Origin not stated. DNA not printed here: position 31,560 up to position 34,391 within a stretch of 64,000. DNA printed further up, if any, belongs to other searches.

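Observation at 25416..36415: Satellite-like 10.9-kb element integrated in tRNA-Ala(CGC), bounded by a perfect 50-bp direct repeat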

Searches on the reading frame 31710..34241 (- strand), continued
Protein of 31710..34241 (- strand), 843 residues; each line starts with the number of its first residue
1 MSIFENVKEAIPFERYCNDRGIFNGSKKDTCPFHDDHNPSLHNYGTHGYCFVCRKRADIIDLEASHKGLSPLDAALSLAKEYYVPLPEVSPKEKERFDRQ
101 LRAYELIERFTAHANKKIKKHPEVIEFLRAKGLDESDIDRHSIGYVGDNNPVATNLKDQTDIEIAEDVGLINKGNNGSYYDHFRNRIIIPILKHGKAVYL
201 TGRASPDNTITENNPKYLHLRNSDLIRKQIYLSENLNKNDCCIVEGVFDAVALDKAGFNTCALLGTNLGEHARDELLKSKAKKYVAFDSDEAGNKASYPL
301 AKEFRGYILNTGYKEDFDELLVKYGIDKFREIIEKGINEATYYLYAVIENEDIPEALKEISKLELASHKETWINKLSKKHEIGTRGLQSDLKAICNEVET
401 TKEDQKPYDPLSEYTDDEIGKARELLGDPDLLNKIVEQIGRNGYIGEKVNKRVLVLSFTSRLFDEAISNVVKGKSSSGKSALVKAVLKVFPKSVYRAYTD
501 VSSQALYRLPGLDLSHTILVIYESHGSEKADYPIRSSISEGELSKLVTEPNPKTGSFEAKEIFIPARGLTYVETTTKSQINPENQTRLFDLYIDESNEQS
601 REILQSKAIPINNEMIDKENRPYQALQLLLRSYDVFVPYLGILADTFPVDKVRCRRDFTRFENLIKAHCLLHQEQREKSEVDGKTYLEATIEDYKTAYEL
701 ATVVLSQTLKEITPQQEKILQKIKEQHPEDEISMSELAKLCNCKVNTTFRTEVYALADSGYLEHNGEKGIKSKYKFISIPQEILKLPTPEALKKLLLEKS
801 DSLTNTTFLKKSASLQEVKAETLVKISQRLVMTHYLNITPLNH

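Call 25: find_related_loci(query=A1, collection=genome_contigs, flank=10000)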
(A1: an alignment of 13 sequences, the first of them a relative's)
Query A1 (843 aa) in genome_contigs; peptide patterns used: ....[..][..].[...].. (x = any residue, [..] = any of these).
600 stretches matched a pattern (row limit reached: there are more); 549 encode a relative of the query (tblastn E <= 1e-3); the best 80 are kept; 80 distinct loci.
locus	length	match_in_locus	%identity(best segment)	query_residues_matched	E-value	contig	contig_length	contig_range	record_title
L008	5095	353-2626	28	31-723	8e-48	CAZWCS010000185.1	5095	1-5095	MAG TPA_asm: uncultured Desulfobacterales bacterium isolate SRP141376_co4_302 genome assembly, contig: NODE_26640_length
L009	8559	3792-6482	35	3-720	3e-39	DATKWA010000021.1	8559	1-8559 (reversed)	MAG TPA_asm: Terracidiphilus sp. isolate SMAG_U14148 k141_2406621, whole genome shotgun sequence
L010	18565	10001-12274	31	49-724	2e-35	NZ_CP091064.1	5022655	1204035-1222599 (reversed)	Pectobacterium sp. PL152 chromosome, complete genome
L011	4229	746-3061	31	31-724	1e-34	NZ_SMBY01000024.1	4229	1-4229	Samsonia erythrinae strain DSM 16730 Ga0244673_124, whole genome shotgun sequence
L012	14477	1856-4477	33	12-726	3e-34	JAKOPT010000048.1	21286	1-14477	MAG: Actinomycetes bacterium isolate all_maxbin.043 k201_430490, whole genome shotgun sequence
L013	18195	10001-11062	29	6-353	7e-33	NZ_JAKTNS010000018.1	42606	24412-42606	Thermus thalpophilus strain SYSU G00506 NODE_18_length_42606_cov_618.061_ID_2358, whole genome shotgun sequence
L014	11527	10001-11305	27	372-796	7e-31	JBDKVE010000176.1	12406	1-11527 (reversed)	MAG: Anaerohalosphaeraceae bacterium isolate 8_bin.82 c_000001079404, whole genome shotgun sequence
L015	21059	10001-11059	30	31-356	1e-30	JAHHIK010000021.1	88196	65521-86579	MAG: Tolypothrix carrinoi HA7290-LM1 JAESGF010000083.1, whole genome shotgun sequence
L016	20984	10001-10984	31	28-337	3e-30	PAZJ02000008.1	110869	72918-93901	MAG: bacterium isolate SP78 65357, whole genome shotgun sequence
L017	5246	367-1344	31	31-337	1e-29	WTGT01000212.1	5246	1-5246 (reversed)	MAG: Rhodobacteraceae bacterium isolate CO36404bin_4 NODE_4350_length_5246_cov_11.175689, whole genome shotgun sequence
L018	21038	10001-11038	27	26-353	4e-29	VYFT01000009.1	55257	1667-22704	MAG: Gammaproteobacteria bacterium isolate SB0677_bin_6 NODE_207_length_55257_cov_9.262237, whole genome shotgun sequenc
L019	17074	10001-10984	29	31-344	2e-28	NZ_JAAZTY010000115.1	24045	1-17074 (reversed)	Acidithiobacillus ferriphilus strain DSM 100412 Contig115, whole genome shotgun sequence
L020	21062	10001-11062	29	31-356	3e-28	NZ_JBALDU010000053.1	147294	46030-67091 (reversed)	MAG: Nostoc sp. isolate P2164 bin 3 NODE_40_length_147294_cov_15.832574, whole genome shotgun sequence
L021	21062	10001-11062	30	31-356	3e-28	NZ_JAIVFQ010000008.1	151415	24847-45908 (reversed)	Nostoc favosum CHAB5714 strain CHAB 5714 NODE_8_length_151415_cov_75.594826, whole genome shotgun sequence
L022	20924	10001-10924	28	31-342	8e-28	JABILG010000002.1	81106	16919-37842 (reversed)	MAG: bacterium isolate SI054_bin67 k141_1101541, whole genome shotgun sequence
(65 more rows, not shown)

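Call 26: find_related_loci(query=A1, collection=viral_contigs, flank=10000)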
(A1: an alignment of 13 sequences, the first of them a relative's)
Query A1 (843 aa) in viral_contigs; peptide patterns used: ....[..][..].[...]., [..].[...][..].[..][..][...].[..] (x = any residue, [..] = any of these).
600 stretches matched a pattern (row limit reached: there are more); 169 encode a relative of the query (tblastn E <= 1e-3); the best 80 are kept; 80 distinct loci.
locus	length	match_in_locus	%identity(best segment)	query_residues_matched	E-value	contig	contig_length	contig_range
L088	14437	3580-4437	29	31-298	5e-24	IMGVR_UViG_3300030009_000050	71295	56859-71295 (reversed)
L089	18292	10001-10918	29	5-297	3e-22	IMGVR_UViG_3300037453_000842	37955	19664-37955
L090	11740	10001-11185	24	31-392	2e-21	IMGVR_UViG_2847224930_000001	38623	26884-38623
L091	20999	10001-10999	27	31-342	5e-20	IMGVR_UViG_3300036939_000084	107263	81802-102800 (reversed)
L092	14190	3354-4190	27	28-297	2e-19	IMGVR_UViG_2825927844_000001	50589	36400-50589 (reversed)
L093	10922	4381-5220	27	28-297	9e-19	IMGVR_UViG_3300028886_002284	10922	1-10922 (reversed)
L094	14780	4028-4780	28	28-271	2e-18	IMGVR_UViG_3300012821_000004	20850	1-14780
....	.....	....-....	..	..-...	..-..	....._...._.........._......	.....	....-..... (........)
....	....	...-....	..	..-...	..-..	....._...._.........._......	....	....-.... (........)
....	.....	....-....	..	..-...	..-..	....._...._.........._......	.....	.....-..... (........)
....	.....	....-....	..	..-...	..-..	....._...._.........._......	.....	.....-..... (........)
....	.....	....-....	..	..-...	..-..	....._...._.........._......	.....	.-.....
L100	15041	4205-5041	28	28-297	3e-17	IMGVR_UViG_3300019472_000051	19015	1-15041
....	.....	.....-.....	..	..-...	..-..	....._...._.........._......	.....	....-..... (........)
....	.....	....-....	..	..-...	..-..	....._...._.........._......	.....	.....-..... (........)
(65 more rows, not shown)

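Call 34: search_dna_similar(query=window:31710-34241:-, collection=phages, mode=protein, max_rows=15)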
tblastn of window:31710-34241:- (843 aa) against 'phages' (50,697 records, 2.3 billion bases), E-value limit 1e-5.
Records with a match: 135; places in all: 137; records where one place covers at least 80% of the query: 0.
Best place of each record, by identity: <60% 135.
By first word of the organism name: Bacteriophage 54; Helicobacter 19; Porphyromonas 18; Cellulophaga 9; Thermus 7; Leptospira 4; Klebsiella 4; Listeria 3; Cyanophage 3; Staphylococcus 2; and 7 more.
By host as written in the record: - 31; Helicobacter pylori 12; Cellulophaga sp. HaHaR_3_176 9; Helicobacter heilmannii 5; Leptospira biflexa Patoc 1 4; Helicobacter acinonychis 4; Listeria monocytogenes 3; Helicobacter cinaedi 3; and 47 more.
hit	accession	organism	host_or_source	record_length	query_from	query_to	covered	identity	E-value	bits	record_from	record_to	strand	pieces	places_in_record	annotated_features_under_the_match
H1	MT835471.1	Bacteriophage sp.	human fecal samples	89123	31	455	50%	23.9%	1e-19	100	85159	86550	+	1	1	record has no annotation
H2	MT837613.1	Bacteriophage sp.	human fecal samples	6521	31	364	40%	29.9%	5e-26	121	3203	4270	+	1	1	record has no annotation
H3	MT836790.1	Bacteriophage sp.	human fecal samples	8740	31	406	45%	25.9%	1e-16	91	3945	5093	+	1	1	record has no annotation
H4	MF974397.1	Leptospira phage LE4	Leptospira biflexa Patoc 1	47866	31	391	43%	26.5%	1e-16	91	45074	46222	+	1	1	DNA primase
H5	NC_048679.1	Leptospira phage LE4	Leptospira biflexa Patoc 1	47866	31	391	43%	26.5%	1e-16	91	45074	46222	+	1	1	DNA primase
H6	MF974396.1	Leptospira phage LE3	Leptospira biflexa Patoc 1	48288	31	391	43%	26.5%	3e-16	90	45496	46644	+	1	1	DNA primase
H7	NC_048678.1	Leptospira phage LE3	Leptospira biflexa Patoc 1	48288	31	391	43%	26.5%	3e-16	90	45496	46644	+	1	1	DNA primase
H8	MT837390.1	Bacteriophage sp.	human fecal samples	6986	30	399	44%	25.5%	2e-15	87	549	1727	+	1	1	record has no annotation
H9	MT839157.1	Bacteriophage sp.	human fecal samples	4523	31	392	43%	25.4%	3e-17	93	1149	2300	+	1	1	record has no annotation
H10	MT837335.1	Bacteriophage sp.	human fecal samples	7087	31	392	43%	25.4%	1e-16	91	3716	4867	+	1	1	record has no annotation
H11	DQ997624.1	Thermus phage phiYS40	-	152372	15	365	42%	26.1%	1e-12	78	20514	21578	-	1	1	DNA primase bacterial DnaG type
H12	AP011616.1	Thermus phage phiYS40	Thermus thermophilus HB8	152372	15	365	42%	26.1%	1e-12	78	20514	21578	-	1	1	DNA primase bacterial DnaG type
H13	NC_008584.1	Thermus phage phiYS40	-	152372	15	365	42%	26.1%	1e-12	78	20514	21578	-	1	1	DNA primase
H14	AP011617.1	Thermus phage TMA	Thermus thermophilus HB27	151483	15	365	42%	26.1%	1e-12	78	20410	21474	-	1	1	DNA primase bacterial DnaG type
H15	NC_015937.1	Thermus phage TMA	Thermus thermophilus HB27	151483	15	365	42%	26.1%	1e-12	78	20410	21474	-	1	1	DNA primase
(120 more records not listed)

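Call 35: search_dna_similar(query=window:31710-34241:-, collection=plasmids, mode=protein, max_rows=15)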
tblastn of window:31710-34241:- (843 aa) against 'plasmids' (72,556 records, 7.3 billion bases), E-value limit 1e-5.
Records with a match: 218; places in all: 239; records where one place covers at least 80% of the query: 1.
Best place of each record, by identity: <60% 218.
By first word of the organism name: Pseudomonas 32; Leptospira 12; Xanthomonas 11; Salmonella 10; Ralstonia 9; Burkholderia 8; Brachyspira 8; Rhodococcus 7; Enterobacter 6; Acinetobacter 6; and 74 more.
By predicted mobility (MOB-suite, as given by PLSDB): non-mobilizable 138; conjugative 48; mobilizable 32.
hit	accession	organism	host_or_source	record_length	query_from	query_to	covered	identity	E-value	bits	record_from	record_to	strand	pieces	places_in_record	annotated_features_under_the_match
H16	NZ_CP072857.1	Lonsdalea populi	Populus x canadensis cv. ...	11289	2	714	77%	28.3%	6e-24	179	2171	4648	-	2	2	DNA primase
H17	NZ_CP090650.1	Pseudomonas aeruginosa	Homo sapiens,cell culture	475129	31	714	81%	26.7%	4e-27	199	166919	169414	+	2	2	CHC2 zinc finger domain-containing protein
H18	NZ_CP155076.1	Paraburkholderia sp. PREW-6R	single cell,Phlox subulata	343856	31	714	76%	27.1%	1e-23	193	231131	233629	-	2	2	toprim domain-containing protein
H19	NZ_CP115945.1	Ralstonia syzygii R24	Syzygium aromaticum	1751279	4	714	72%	28.4%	8e-17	158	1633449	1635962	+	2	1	none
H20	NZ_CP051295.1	Ralstonia solanacearum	Plantain,cell culture,stem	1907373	4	714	72%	28.3%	8e-20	171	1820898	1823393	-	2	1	none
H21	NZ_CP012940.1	Ralstonia solanacearum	plantain,cell culture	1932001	4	714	72%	28.3%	8e-20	171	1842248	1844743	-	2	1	none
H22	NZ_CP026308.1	Ralstonia solanacearum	Musa sp.,pure culture,plants with Moko ...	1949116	4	714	72%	28.3%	8e-20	171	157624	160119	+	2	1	none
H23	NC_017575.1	Ralstonia solanacearum Po82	-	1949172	4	714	72%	28.3%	8e-20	171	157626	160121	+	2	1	none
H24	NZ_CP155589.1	Ralstonia solanacearum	Musa sp.,cell culture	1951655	4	714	72%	28.3%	8e-20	171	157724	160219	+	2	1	none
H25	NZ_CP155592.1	Ralstonia solanacearum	Musa sp.,cell culture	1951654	4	714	72%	28.3%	8e-20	171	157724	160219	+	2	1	none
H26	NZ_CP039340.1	Ralstonia pseudosolanacearum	-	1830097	4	714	71%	28.7%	1e-16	158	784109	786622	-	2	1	none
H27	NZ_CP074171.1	Enterobacter sp. JBIWA003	lake water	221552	31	714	75%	26.5%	3e-21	174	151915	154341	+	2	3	CHC2 zinc finger domain-containing protein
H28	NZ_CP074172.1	Enterobacter sp. JBIWA003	lake water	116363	31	714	75%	26.5%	3e-21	174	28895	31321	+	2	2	CHC2 zinc finger domain-containing protein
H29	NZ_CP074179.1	Enterobacter asburiae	lake water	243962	31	714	75%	26.5%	2e-21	174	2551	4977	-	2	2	CHC2 zinc finger domain-containing protein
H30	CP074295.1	Salmonella enterica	food,mixture corn and egg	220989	31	714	75%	26.3%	9e-22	181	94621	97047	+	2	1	toprim domain-containing protein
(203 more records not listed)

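Call 37: get_annotated_region(hit=H17, flank=9000)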
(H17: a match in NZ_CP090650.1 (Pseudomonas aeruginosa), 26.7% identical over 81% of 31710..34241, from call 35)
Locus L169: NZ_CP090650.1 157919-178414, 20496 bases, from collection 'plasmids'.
description: Pseudomonas aeruginosa strain PA1609 plasmid pPA1609-475, complete sequence
organism: Pseudomonas aeruginosa (NCBI taxid 287)
taxonomy: Bacteria; Pseudomonadota; Gammaproteobacteria; Pseudomonadales; Pseudomonadaceae; Pseudomonas; Pseudomonas aeruginosa
host: -; source: Homo sapiens,cell culture; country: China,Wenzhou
typing (MOB-suite, as given by PLSDB): non-mobilizable; replicon rep_cluster_1115,rep_cluster_1254; mating-pair formation MPF_I
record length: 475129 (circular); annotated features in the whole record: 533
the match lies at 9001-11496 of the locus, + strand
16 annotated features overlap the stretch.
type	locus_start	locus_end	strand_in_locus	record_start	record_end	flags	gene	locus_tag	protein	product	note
CDS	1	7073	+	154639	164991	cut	tpsA2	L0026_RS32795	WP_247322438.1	two-partner secretion system putative hemagglutinin TpsA2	-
CDS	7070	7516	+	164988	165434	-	-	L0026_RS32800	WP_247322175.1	hypothetical protein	-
CDS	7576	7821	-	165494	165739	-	-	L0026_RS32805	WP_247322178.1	antitoxin VbhA family protein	-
CDS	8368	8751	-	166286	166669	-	-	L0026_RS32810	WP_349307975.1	helix-turn-helix transcriptional regulator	-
CDS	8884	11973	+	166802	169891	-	-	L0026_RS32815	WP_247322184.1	CHC2 zinc finger domain-containing protein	GO:0006260 - DNA replication [Evidence IEA]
CDS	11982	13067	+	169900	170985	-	xerC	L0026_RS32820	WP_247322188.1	site-specific tyrosine recombinase XerC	-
CDS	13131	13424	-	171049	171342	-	-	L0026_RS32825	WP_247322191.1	addiction module antidote protein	-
CDS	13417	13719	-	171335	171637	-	-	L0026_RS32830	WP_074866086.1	type II toxin-antitoxin system RelE/ParE family toxin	GO:0008219 - cell death [Evidence IEA]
CDS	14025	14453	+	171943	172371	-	-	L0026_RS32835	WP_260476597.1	cysteine peptidase family C39 domain-containing protein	GO:0006508 - proteolysis [Evidence IEA]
CDS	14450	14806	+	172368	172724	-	-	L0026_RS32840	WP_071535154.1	hypothetical protein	-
CDS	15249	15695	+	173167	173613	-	-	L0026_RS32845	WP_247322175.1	hypothetical protein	-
CDS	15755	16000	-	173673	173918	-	-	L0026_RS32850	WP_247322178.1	antitoxin VbhA family protein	-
CDS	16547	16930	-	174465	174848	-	-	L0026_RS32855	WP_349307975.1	helix-turn-helix transcriptional regulator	-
CDS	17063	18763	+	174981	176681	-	-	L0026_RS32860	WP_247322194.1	CHC2 zinc finger domain-containing protein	GO:0006260 - DNA replication [Evidence IEA]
CDS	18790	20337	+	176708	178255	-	-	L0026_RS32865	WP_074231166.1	IS66 family transposase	-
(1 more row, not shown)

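Call 38: search_solved_structures(query=A1, max_evalue=1)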
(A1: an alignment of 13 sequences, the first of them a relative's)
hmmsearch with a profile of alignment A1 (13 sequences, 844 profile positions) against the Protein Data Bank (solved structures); distinct sequences matched with E-value up to 1: 22.
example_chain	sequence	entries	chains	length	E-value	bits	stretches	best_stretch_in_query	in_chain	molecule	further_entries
2au3_A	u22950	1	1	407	1.2e-59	205.5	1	3-346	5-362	DNA primase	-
5guj_A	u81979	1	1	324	1e-39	139.5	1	100-388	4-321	DNA primase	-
4e2k_A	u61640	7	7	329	2.7e-39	138.1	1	101-387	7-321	DNA primase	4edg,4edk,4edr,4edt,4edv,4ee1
5vaz_A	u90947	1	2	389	3.4e-36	127.9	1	106-341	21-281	DNA primase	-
1dd9_A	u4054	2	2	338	9.3e-32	113.2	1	99-340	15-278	DNA PRIMASE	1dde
3b39_A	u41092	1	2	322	1.3e-31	112.8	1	100-340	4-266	DNA primase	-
1eqn_A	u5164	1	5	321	1.7e-31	112.3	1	101-340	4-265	DNA PRIMASE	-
5w33_A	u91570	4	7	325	6.4e-18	67.4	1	112-352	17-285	DNA primase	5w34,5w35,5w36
1d0q_A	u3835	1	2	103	8.7e-18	67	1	3-91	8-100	DNA PRIMASE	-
1nui_A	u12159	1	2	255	0.0011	20.3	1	215-316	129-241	DNA primase/helicase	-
5ikn_D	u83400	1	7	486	0.0028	19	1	215-316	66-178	DNA primase/helicase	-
1q57_A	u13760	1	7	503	0.0031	18.8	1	215-316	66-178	DNA primase/helicase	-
6n7i_A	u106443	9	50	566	0.0035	18.7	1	215-316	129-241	DNA primase/helicase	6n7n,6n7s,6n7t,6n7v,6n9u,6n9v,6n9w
8oyv_A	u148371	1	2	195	0.17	13.1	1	367-437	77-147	De novo designed soluble Claudin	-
8ouw_4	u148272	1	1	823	0.18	13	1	398-493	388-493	DNA replication licensing factor mcm-4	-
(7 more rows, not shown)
